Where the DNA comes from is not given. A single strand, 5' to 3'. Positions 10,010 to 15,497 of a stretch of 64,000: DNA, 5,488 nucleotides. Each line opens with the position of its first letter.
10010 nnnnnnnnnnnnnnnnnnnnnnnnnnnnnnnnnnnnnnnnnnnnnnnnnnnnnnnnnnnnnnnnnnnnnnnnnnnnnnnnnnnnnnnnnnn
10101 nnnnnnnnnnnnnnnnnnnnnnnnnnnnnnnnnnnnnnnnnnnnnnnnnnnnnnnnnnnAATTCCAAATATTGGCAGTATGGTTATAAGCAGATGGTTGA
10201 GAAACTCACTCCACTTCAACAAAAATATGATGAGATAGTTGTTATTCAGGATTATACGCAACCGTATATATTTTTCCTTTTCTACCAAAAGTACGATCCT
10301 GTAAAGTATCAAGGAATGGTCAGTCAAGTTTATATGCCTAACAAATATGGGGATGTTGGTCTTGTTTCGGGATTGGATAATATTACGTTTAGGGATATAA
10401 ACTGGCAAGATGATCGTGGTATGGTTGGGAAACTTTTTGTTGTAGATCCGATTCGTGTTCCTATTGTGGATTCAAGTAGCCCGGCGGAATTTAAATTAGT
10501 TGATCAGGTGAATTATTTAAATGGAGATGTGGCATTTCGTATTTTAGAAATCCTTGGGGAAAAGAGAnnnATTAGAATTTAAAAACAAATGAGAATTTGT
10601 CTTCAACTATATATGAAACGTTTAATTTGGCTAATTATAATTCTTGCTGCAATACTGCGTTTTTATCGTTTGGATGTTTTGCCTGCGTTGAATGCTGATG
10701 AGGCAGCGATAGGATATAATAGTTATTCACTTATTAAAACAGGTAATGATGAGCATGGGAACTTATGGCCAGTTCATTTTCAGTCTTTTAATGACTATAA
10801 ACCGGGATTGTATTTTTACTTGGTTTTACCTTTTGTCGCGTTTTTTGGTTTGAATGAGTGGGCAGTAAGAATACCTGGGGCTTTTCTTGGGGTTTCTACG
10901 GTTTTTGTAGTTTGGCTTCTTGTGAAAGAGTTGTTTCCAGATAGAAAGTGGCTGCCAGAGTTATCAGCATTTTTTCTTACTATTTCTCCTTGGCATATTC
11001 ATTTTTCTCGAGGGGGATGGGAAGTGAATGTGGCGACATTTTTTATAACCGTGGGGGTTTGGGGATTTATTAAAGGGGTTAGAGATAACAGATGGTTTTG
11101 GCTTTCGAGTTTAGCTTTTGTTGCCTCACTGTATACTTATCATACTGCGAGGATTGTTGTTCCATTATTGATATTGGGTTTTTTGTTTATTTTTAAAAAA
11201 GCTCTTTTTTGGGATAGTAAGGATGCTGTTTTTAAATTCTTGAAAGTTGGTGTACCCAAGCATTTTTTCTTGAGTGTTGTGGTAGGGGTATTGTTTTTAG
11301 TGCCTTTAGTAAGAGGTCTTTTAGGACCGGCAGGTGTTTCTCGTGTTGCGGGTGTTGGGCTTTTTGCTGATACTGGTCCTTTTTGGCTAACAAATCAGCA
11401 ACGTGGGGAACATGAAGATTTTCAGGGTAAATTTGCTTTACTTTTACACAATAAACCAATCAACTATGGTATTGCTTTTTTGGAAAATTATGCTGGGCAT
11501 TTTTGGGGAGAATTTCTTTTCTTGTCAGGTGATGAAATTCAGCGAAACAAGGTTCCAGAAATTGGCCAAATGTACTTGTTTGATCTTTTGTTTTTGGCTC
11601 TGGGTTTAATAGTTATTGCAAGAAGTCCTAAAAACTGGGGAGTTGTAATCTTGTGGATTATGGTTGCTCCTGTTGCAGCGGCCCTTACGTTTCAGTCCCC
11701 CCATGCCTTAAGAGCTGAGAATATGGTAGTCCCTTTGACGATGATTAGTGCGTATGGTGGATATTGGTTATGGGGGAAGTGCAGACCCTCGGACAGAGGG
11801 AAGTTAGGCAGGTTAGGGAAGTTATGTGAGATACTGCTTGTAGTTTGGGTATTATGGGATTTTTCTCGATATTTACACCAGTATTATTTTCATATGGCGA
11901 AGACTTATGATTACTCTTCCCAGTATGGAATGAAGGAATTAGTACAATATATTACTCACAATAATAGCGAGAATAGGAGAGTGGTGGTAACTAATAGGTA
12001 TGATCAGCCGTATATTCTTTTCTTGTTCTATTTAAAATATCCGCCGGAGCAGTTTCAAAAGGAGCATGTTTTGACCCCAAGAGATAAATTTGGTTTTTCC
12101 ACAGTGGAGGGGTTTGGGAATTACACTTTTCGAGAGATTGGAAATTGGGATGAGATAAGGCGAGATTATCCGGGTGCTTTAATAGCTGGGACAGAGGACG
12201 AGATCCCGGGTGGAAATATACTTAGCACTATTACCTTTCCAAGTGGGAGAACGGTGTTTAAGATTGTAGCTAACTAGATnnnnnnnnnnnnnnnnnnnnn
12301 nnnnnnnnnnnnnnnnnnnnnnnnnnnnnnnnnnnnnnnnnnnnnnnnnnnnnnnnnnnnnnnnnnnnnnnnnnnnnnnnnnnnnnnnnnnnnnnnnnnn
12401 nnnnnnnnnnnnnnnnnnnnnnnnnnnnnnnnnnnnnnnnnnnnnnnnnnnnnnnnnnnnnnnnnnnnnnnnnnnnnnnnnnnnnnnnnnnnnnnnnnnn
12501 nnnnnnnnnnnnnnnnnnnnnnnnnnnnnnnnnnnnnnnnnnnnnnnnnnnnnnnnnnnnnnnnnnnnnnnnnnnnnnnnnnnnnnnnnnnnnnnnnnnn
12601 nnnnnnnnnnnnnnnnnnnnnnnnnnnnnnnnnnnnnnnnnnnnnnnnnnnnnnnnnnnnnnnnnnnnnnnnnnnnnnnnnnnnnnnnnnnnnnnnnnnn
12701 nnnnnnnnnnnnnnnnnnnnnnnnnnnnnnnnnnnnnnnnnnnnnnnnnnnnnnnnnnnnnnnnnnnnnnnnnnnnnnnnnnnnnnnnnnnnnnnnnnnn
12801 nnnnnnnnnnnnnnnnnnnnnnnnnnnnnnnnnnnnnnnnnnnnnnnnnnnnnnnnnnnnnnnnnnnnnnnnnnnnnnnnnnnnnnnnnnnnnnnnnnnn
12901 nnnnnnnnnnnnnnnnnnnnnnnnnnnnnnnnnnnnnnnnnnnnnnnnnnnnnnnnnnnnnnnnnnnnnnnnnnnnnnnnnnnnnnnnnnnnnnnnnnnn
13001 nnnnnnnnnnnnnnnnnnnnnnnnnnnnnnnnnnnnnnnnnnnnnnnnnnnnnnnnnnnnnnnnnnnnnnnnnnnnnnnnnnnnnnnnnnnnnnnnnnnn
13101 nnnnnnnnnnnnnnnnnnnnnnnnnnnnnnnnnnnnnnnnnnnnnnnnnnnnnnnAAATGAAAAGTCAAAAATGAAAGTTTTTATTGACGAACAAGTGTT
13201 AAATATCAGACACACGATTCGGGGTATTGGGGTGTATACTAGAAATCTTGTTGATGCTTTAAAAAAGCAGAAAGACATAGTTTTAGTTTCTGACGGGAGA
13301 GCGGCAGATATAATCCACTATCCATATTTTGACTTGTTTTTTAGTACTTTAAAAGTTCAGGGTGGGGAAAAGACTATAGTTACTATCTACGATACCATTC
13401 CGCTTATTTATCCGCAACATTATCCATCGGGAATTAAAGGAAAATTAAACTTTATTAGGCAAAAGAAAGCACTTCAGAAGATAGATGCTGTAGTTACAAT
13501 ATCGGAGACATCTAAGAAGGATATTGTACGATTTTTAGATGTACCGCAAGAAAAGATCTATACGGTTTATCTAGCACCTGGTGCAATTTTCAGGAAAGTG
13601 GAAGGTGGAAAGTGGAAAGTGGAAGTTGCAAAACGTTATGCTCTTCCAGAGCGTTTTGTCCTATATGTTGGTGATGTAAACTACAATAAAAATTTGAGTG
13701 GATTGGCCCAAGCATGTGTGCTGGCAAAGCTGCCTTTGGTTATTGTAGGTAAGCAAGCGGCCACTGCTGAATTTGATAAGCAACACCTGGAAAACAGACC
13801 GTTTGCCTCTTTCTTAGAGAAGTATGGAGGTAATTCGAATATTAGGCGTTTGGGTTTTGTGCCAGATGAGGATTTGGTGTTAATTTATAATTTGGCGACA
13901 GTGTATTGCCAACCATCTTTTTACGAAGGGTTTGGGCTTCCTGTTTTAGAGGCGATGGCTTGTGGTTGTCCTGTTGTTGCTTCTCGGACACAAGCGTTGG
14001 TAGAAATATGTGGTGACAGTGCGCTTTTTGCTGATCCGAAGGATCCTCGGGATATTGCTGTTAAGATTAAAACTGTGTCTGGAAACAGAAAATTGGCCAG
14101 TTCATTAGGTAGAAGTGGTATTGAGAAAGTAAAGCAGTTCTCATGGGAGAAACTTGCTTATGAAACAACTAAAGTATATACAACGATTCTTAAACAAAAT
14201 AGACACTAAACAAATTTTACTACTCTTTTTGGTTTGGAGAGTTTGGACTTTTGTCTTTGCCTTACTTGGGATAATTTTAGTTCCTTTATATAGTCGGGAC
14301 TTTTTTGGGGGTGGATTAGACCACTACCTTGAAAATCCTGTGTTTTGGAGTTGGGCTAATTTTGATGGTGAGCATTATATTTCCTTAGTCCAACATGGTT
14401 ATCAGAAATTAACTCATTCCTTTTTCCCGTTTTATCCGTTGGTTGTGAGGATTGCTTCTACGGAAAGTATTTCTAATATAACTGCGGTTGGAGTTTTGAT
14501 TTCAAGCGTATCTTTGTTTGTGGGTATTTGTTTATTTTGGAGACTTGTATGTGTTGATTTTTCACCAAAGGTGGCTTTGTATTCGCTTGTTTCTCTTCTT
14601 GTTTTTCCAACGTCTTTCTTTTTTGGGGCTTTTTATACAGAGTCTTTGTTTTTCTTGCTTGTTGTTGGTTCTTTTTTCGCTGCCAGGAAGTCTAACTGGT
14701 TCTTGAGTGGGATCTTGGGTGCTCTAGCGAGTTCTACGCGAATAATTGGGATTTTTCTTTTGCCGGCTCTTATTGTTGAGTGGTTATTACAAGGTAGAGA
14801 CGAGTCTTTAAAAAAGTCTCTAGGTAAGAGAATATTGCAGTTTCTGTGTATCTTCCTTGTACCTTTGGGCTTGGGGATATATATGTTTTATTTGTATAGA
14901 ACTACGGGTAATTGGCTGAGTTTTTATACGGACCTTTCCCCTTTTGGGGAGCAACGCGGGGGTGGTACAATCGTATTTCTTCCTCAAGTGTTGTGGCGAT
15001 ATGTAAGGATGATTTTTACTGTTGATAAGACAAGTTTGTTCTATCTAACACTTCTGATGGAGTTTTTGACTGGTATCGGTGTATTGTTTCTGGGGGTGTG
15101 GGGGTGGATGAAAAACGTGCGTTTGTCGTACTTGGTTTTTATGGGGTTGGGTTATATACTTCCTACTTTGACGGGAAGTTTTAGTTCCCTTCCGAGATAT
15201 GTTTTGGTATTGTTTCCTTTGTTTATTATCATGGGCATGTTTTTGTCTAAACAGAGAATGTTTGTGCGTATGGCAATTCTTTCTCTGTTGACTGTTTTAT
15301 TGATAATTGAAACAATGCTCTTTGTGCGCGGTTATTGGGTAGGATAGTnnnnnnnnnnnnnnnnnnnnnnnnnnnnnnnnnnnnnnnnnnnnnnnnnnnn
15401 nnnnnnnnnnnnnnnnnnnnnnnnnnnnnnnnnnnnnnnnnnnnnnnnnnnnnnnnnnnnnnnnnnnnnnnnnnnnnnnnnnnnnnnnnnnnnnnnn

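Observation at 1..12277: Tandem array of six PMT/ArnT-like (GT39-type) paralogs, including one truncated at the window edge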

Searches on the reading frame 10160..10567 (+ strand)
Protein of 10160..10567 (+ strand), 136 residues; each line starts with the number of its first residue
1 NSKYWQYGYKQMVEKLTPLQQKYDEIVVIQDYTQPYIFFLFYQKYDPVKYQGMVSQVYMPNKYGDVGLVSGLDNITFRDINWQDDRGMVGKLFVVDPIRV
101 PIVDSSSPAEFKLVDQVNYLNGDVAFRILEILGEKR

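Call 43: search_protein_families(library=pfam, alignment_id=A3, max_evalue=1)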
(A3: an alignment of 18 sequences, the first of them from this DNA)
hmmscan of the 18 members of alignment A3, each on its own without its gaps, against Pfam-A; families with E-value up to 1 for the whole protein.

A. member 1, seq(136 aa): 0 families

B. families by the number of members that match (of 18 scanned): 7 families
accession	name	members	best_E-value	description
PF22039.1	HUTI_composite_bact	1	0.016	Imidazolonepropionase-like composite domain, bacteria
PF22342.1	T3SS_CopN_3rd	1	0.033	T3SS, Low calcium response E, third helical domain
PF19578.4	DUF6090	1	0.078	Family of unknown function (DUF6090)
PF10224.14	DUF2205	1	0.14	Short coiled-coil protein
PF15206.11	FAM209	1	0.14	FAM209 family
PF18531.7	Polo_box_2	1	0.18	Polo box domain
PF18474.7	DUF5614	1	0.18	Family of unknown function (DUF5614)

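Call 53: predict_structure(alignment_id=A3)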
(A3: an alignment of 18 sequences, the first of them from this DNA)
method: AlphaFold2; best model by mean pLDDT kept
length: 136 residues; sequences in the alignment: 18
mean_pLDDT: 86.3   pTM: 0.81
mean pLDDT of the five models: 86.3, 78.0, 77.3, 74.8, 65.1
residues with pLDDT >= 90: 57; 70-90: 70; 50-70: 7; < 50: 2
segments of 3 or more residues with pLDDT < 50: none
pLDDT, mean of each block of 10 residues (from residue 1): 74 92 93 82 86 88 81 92 90 90 81 91 91 69
secondary structure, 60 per line:
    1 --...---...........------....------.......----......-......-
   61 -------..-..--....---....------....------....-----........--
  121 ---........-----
elements in order: H9-19 E26-29 H36-42 H47-52 H54-57 E75-78 H82-85 E92-95 H102-105 E111-118 E124-131

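Call 78: search_protein_representatives(alignment_id=A3)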
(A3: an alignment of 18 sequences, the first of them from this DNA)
Query: 18 sequences, 132 profile positions. Proteins with E-value up to 0.001 (for the whole library): 2399; up to 1e-10: 960; up to 1e-30: 33. The best 150 are listed.
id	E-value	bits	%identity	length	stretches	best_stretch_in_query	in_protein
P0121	6.2e-45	168.6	-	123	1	12-131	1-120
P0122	9.0e-43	161.6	-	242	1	2-131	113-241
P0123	5.4e-42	159.1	-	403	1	2-131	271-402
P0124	3.9e-41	156.3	-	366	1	2-131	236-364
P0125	6.5e-41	155.6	-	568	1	1-131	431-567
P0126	1.6e-39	151.1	-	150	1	2-129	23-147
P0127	2.0e-39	150.8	-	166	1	2-131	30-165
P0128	4.5e-39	149.7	-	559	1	1-131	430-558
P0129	6.4e-39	149.1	-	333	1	1-131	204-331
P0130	5.2e-38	146.2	-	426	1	2-131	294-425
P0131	8.4e-38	145.5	-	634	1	2-131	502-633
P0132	1.2e-36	141.8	-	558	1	2-131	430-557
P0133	8.8e-36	139.0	-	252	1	1-131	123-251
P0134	6.4e-35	136.2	-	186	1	1-130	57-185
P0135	7.2e-35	136.1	-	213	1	1-131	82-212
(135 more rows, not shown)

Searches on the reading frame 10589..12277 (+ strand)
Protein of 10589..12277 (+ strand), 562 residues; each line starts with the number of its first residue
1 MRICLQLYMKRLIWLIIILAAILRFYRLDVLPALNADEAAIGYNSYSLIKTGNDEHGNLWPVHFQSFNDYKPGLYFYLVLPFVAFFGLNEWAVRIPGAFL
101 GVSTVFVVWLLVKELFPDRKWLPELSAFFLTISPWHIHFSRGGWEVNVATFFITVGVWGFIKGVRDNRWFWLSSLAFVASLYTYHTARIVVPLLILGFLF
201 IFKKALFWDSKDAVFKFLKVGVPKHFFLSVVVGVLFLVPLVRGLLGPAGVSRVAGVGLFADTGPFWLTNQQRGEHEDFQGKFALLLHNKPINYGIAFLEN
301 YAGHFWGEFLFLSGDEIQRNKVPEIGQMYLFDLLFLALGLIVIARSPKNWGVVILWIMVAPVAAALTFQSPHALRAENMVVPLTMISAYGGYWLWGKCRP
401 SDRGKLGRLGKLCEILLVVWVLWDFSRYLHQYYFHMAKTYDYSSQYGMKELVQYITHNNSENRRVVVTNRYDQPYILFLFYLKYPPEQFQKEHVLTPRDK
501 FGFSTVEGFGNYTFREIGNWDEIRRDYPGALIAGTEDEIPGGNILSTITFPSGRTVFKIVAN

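Call 3: search_protein_families(library=pfam, proteins=[window:10589-12277:+], max_evalue=0.01)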
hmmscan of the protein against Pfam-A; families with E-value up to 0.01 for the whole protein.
window:10589-12277:+ (562 aa): 1 family
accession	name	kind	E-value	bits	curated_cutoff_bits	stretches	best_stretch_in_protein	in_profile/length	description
PF13231.12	PMT_2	-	2e-08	35.1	26.1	1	71-204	2-134/160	Dolichyl-phosphate-mannose-protein mannosyltransferase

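Call 6: search_protein_families(library=ncbifam, proteins=[window:10589-12277:+], max_evalue=0.01)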
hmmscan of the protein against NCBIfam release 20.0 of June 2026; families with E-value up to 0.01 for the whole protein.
window:10589-12277:+ (562 aa): 1 family
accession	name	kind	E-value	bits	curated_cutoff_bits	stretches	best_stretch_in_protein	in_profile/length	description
TIGR03663.1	TIGR03663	subfamily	7.2e-11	41.7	126.25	1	12-201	3-179/435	flippase activity-associated protein Agl23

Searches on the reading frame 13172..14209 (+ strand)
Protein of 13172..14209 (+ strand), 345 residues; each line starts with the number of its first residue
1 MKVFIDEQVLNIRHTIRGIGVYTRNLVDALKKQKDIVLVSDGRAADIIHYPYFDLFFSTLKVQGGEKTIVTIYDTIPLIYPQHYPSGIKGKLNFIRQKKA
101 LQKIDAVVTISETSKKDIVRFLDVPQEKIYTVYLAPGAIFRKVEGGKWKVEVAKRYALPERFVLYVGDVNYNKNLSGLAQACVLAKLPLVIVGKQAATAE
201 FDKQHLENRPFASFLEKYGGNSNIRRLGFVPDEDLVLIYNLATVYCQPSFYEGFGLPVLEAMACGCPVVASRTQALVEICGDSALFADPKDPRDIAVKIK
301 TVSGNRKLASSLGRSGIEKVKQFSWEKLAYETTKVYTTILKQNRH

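Call 20: search_protein_families(library=pfam, proteins=[window:13172-14209:+], max_evalue=1)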
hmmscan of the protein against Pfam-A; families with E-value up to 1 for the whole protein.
window:13172-14209:+ (345 aa): 7 families
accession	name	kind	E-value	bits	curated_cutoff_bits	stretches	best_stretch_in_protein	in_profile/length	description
PF00534.26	Glycos_transf_1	-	9.4e-29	100.6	26.4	1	159-317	14-170/172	Glycosyl transferases group 1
PF13692.12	Glyco_trans_1_4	-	2.1e-22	80.3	27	1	162-302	3-139/142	Glycosyl transferases group 1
PF13439.12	Glyco_transf_4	-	5e-09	36.9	28.5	1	45-133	73-163/170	Glycosyltransferase Family 4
PF13524.12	Glyco_trans_1_2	-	6.8e-09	36.2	25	1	216-322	22-132/144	Glycosyl transferase-like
PF20706.3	GT4-conflict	-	6.9e-06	25.7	26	1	187-276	233-316/385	Family 4 Glycosyltransferase in conflict systems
PF13579.12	Glyco_trans_4_4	-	4.9e-05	24.2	29.7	1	43-132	70-155/158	Glycosyl transferase 4-like domain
PF04218.19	CENP-B_N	-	0.04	14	21.2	0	102-132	11-42/53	CENP-B N-terminal DNA-binding domain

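Call 39: search_protein_families(library=ncbifam, proteins=[window:13172-14209:+], max_evalue=0.0001)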
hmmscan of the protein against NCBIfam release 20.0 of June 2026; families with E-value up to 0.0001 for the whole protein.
window:13172-14209:+ (345 aa): 22 families
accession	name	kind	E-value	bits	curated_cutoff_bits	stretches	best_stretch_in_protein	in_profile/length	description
TIGR02149.1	glgA_Coryne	subfamily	1.2e-28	100.3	302.4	1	34-340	73-391/391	glycogen synthase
TIGR04047.1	MSMEG_0565_glyc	hypoth_equivalog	3.6e-23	82.2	259.85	1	97-337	132-372/373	MSMEG_0565 family glycosyltransferase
TIGR03449.1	mycothiol_MshA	equivalog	1.2e-20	73.8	462.5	1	98-340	159-404/406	D-inositol-3-phosphate glycosyltransferase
TIGR04157.1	glyco_rSAM_CFB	subfamily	4.1e-13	49.1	400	1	93-283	159-342/406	TIGR04157 family glycosyltransferase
NF041876.1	EPS_EpsE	equivalog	1.1e-12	48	400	1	191-323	250-380/389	exopolysaccharide biosynthesis GT4 family glycosyltransferase EpsE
TIGR03088.1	stp2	hypoth_equivalog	1.7e-12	47.1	409.05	1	85-340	119-374/374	TIGR03088 family PEP-CTERM/XrtA system glycosyltransferase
NF053787.1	GlcN_PG_synth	equivalog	8.1e-12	44.6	480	1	251-340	271-360/361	N-acetylglucosaminyl phosphatidylglycerol synthase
NF038295.1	EPS_HpsP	equivalog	2.1e-11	43.5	550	1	186-340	238-388/388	hormogonium polysaccharide biosynthesis glycosyltransferase HpsP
TIGR03999.1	thiol_BshA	equivalog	1.2e-10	40.9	273.7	1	215-340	248-374/375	N-acetyl-alpha-D-glucosaminyl L-malate synthase BshA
NF041010.1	glycosy_Agl16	equivalog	2e-10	40.1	575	1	27-338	56-350/352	glycosylation protein Agl16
NF047684.1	TeichurnBiosyTuaC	equivalog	8.9e-10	38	550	1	98-340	159-390/391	teichuronic acid biosynthesis protein TuaC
TIGR02468.1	sucrsPsyn_pln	equivalog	2.3e-09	35.6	1143.95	1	238-328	564-660/1051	sucrose-phosphate synthase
TIGR02470.1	sucr_synth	equivalog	2.5e-09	35.8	810.4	1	173-300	563-704/784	sucrose synthase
NF049988.1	MGlcDAGSynMgs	equivalog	6.7e-09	35.6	400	1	214-344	262-392/398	alpha-monoglucosyldiacylglycerol synthase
NF053513.1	Gtran_IagA_BgsA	equivalog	1.2e-07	31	460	1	222-340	216-332/333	LTA glycolipid anchor biosynthesis glycosyltransferase, IagA/BgsA family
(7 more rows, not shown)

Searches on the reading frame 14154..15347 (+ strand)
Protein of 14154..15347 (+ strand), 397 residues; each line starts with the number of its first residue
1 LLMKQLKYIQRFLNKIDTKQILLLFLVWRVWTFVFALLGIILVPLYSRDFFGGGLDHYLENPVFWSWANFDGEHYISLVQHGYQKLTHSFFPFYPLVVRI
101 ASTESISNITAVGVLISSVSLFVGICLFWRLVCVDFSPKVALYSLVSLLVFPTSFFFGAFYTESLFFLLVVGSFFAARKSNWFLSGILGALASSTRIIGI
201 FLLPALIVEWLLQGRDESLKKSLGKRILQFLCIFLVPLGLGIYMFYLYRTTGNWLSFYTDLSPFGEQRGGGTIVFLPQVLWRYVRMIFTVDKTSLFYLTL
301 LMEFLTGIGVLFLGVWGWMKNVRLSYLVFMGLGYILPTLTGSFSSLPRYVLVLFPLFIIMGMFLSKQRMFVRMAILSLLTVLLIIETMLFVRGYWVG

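Call 3: search_protein_families(library=pfam, proteins=[window:14154-15347:+], max_evalue=0.01)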
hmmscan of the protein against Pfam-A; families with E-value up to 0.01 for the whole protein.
window:14154-15347:+ (397 aa): 1 family
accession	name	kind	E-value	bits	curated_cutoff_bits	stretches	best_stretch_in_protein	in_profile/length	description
PF13231.12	PMT_2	-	0.00043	21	26.1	1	112-234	23-152/160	Dolichyl-phosphate-mannose-protein mannosyltransferase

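Call 6: search_protein_families(library=ncbifam, proteins=[window:14154-15347:+], max_evalue=0.01)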
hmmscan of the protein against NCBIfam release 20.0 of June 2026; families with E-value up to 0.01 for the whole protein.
window:14154-15347:+ (397 aa): 1 family
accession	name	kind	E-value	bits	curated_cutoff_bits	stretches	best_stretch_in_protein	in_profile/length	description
NF046093.1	AZOBR_p60025_fam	subfamily_domain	0.00036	19.8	150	1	93-238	96-231/232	AZOBR_p60025 family cell surface glycopolymer formation protein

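Call 20: search_protein_families(library=pfam, proteins=[window:14154-15347:+], max_evalue=1)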
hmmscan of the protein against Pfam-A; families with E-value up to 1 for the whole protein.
window:14154-15347:+ (397 aa): 1 family
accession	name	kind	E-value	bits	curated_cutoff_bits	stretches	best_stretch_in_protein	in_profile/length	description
PF13231.12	PMT_2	-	0.00043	21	26.1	1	112-234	23-152/160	Dolichyl-phosphate-mannose-protein mannosyltransferase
